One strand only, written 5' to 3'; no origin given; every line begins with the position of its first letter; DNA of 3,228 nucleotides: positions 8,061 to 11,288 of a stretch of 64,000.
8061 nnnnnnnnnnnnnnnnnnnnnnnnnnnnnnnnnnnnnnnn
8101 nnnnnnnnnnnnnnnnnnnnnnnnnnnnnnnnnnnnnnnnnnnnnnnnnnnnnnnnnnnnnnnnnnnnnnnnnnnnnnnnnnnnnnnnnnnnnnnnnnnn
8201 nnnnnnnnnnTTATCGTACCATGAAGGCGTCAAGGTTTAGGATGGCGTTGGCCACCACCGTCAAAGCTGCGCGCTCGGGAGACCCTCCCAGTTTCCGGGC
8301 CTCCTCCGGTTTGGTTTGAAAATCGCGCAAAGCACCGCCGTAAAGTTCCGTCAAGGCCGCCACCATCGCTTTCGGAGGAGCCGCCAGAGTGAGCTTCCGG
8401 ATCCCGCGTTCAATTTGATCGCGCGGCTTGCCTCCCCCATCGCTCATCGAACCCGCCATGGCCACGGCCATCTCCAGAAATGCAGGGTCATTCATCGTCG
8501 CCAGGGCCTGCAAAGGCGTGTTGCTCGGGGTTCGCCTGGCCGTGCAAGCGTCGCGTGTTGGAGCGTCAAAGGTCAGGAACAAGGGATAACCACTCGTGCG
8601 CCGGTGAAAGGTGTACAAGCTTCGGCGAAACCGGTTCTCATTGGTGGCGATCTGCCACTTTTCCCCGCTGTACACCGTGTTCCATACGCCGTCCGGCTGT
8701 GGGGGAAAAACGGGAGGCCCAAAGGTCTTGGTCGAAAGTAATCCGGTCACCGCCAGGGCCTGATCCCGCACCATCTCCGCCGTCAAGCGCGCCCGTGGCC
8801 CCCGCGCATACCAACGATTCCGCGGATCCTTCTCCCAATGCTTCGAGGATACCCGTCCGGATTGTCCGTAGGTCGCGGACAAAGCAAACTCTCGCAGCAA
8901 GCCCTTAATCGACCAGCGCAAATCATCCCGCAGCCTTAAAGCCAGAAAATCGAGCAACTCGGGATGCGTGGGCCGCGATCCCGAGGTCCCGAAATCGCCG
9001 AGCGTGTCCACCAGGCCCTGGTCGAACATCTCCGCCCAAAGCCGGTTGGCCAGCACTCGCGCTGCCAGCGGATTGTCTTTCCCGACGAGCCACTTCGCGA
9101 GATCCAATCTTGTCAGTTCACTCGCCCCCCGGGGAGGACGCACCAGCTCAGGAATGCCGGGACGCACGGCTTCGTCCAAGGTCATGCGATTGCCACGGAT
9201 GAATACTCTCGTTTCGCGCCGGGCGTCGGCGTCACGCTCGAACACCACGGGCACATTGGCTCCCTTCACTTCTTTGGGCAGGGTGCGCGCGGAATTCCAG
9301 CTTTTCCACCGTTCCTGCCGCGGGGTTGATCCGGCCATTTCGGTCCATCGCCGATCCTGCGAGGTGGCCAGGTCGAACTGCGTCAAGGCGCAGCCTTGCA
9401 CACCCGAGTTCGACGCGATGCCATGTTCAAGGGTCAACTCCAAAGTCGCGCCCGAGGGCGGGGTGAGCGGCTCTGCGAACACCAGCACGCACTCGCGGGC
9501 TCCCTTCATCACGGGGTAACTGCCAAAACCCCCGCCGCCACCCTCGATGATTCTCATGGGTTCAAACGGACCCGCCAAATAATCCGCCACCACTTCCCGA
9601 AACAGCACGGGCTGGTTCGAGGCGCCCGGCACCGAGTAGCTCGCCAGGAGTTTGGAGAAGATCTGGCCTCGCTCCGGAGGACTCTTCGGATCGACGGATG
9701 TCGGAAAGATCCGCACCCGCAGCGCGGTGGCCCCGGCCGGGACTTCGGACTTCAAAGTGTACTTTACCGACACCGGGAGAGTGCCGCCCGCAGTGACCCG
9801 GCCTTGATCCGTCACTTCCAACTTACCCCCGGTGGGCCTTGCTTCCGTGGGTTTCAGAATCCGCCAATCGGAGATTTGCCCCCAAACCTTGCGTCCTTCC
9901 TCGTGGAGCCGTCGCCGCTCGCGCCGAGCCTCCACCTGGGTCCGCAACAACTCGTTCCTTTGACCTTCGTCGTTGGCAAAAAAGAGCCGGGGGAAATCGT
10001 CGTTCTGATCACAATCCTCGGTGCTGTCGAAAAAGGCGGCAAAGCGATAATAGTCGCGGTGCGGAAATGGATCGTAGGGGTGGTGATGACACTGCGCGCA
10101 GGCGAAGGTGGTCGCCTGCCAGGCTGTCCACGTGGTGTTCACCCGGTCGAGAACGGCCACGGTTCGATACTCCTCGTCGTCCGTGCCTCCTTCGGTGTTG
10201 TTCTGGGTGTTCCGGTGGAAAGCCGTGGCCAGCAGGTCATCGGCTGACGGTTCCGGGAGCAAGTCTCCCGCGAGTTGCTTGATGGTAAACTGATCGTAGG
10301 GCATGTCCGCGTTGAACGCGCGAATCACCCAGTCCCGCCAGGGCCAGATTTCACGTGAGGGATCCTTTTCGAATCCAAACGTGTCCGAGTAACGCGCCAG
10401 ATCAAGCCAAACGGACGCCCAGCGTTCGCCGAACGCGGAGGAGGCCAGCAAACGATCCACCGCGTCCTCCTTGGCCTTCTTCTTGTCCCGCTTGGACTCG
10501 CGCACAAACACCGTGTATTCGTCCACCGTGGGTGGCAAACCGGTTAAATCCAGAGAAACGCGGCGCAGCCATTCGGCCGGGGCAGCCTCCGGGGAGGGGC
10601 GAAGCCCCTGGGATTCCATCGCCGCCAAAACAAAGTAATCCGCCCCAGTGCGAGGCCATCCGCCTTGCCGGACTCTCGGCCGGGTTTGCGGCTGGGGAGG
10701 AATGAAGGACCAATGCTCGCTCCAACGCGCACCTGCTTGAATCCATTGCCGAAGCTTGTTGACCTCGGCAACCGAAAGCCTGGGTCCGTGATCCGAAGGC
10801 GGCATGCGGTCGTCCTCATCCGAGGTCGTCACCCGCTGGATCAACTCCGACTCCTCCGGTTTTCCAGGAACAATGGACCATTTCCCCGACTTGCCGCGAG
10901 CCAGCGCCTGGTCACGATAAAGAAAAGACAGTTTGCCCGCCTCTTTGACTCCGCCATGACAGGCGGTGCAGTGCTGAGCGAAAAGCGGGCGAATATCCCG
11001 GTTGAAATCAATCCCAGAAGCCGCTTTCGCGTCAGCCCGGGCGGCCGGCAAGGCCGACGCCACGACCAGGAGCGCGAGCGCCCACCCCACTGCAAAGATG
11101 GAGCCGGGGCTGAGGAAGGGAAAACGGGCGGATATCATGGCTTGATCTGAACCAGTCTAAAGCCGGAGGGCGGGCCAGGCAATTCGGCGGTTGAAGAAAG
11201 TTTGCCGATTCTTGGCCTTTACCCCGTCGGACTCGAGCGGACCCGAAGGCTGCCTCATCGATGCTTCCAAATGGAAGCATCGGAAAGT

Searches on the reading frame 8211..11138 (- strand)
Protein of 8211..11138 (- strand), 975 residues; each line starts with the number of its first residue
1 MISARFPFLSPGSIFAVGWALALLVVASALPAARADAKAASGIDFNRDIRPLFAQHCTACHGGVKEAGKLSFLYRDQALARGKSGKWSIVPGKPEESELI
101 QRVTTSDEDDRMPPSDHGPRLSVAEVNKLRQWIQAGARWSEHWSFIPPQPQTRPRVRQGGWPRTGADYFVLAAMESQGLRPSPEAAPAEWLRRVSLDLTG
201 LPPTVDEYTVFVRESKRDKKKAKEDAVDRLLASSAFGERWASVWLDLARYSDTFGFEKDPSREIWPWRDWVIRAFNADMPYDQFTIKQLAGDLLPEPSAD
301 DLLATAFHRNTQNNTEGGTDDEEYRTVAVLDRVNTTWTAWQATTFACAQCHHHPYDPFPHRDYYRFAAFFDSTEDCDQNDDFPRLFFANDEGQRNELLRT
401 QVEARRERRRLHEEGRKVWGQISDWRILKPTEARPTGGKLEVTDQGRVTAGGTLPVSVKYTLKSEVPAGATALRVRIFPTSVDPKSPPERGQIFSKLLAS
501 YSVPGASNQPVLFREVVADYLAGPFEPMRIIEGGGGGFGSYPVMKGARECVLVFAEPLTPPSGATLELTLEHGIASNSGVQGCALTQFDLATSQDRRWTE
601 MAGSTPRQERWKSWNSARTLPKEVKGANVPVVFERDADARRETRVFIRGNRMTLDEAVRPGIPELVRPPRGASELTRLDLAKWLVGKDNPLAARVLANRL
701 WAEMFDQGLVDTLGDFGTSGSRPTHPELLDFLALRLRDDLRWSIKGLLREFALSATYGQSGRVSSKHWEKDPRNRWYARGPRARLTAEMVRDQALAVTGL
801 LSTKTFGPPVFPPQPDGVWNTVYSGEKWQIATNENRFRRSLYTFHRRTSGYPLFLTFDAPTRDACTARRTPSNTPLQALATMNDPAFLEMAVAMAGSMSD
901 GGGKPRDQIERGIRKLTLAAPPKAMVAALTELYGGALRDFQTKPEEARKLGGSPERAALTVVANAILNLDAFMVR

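Call 74: search_protein_families(library=pfam, proteins=[window:8211-11138:-], max_evalue=0.0001)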
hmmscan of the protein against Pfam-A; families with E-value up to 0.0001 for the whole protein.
window:8211-11138:- (975 aa): 4 families
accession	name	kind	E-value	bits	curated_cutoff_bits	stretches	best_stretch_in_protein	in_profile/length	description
PF07587.16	PSD1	-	1.4e-81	274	28.5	1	676-932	1-243/244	Protein of unknown function (DUF1553)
PF07583.16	PSCyt2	-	3.5e-80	269.3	29.8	1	167-374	3-208/209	Protein of unknown function (DUF1549)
PF07635.16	PSCyt1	-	1e-17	64.9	22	1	57-116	1-59/59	Planctomycete cytochrome C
PF13442.11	Cytochrome_CBB3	-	4.1e-06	27.5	27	1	48-133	5-68/68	Cytochrome C oxidase, cbb3-type, subunit III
